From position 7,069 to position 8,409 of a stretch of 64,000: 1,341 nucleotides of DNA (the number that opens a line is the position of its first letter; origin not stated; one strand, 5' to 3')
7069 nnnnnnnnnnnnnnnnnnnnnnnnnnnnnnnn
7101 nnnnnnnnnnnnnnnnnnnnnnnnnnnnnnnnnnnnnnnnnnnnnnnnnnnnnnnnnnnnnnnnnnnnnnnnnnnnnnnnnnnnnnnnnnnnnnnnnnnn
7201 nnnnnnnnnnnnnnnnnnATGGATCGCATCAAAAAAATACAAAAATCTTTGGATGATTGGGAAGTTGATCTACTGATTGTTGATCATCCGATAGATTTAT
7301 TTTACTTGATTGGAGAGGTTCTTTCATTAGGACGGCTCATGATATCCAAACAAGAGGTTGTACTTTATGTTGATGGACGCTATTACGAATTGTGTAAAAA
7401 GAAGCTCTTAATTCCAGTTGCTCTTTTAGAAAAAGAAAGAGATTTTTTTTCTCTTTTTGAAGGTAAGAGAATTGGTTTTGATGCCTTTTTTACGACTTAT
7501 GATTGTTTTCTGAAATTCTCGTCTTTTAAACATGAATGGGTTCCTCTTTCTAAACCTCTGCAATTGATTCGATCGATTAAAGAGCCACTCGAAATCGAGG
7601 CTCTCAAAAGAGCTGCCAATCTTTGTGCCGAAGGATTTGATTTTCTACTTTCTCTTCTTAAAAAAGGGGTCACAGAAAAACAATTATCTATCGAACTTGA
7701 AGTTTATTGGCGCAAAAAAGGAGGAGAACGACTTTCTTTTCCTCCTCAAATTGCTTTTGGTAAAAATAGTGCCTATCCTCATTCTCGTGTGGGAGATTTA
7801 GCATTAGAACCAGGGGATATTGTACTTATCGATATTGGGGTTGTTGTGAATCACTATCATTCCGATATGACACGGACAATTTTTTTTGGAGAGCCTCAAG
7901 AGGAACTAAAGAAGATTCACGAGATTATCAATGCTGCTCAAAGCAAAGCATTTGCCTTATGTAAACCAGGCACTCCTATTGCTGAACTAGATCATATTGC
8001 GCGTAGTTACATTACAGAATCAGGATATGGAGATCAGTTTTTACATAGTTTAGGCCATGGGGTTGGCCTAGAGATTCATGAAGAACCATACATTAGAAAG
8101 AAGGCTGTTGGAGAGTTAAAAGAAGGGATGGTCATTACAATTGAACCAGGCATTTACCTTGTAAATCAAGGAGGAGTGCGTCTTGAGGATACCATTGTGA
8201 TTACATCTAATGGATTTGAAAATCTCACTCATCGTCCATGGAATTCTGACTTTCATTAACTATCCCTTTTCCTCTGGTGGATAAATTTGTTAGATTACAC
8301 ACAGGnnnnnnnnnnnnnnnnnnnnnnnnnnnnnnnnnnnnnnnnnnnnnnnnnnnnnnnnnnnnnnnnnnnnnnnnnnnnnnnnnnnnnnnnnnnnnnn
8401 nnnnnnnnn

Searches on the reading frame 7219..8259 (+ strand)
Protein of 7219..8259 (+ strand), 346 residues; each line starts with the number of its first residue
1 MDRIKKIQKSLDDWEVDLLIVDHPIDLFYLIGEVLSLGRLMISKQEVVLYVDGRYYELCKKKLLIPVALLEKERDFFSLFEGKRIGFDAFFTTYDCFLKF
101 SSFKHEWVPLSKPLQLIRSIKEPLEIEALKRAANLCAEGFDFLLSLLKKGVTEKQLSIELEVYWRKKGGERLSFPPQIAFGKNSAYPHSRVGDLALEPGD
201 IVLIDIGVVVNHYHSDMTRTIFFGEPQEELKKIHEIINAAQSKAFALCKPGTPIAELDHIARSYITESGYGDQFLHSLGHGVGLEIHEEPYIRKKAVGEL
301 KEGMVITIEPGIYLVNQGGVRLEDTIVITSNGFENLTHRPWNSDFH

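Call 3: search_protein_families(library=pfam, proteins=[window:7219-8259:+], max_evalue=0.01)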
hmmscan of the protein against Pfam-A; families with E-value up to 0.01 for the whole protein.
window:7219-8259:+ (346 aa): 2 families
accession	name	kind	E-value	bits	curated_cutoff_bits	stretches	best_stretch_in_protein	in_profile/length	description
PF00557.29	Peptidase_M24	-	3.3e-69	233.3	23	1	127-329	1-207/208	Metallopeptidase family M24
PF01321.24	Creatinase_N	-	2.7e-10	41.3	22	1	3-120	1-128/128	Creatinase/Prolidase N-terminal domain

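Call 4: search_protein_families(library=ncbifam, proteins=[window:7219-8259:+], max_evalue=0.01)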
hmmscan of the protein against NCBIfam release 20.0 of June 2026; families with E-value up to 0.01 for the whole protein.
window:7219-8259:+ (346 aa): 16 families
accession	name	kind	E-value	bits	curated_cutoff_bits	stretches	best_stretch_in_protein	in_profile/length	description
NF040821.1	dipep_PepQ_Arch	equivalog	4.9e-74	249.4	630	1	3-338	2-340/346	Xaa-Pro dipeptidase PepQ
NF007310.0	PRK09795.1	equivalog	4.4e-51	173.8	393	1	38-337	38-349/361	aminopeptidase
TIGR00500.1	met_pdase_I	equivalog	5.2e-29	101.5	171.35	1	120-314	3-205/247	type I methionyl aminopeptidase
NF008131.0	PRK10879.1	equivalog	1.6e-27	96.4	465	2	106-258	162-312/438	Xaa-Pro aminopeptidase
NF038259.1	ectoine_DoeA_2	exception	2.9e-23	82.2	575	1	114-337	147-377/386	ectoine hydrolase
NF011720.0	PRK15173.1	subfamily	6.2e-22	78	420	1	114-340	109-336/343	peptidase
NF011173.0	PRK14575.1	equivalog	7.9e-22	77.8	850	1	114-340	172-399/406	putative peptidase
NF011174.0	PRK14576.1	subfamily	8.4e-22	77.6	487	1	116-337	173-395/405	putative endopeptidase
NF008970.0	PRK12318.1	equivalog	1e-21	77.5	267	1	120-317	43-249/291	methionyl aminopeptidase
NF009533.0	PRK12897.1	equivalog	7.3e-20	71.4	488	1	119-312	3-204/248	type I methionyl aminopeptidase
NF010133.0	PRK13607.1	equivalog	7.6e-17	61.3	339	1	111-316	152-391/443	Xaa-Pro dipeptidase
TIGR02993.1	ectoine_eutD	equivalog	4.3e-13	49.1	613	1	116-340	154-384/391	ectoine hydrolase DoeA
NF005583.0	PRK07281.1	equivalog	3.6e-12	46.1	445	1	220-312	140-235/286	methionyl aminopeptidase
NF043017.1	DimsulpropLyDddP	equivalog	7.6e-12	44.7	600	1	117-343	202-440/443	dimethylsulfonioproprionate lyase DddP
TIGR00501.1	met_pdase_II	equivalog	6.2e-07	29.3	222.65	1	163-310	42-189/295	type II methionyl aminopeptidase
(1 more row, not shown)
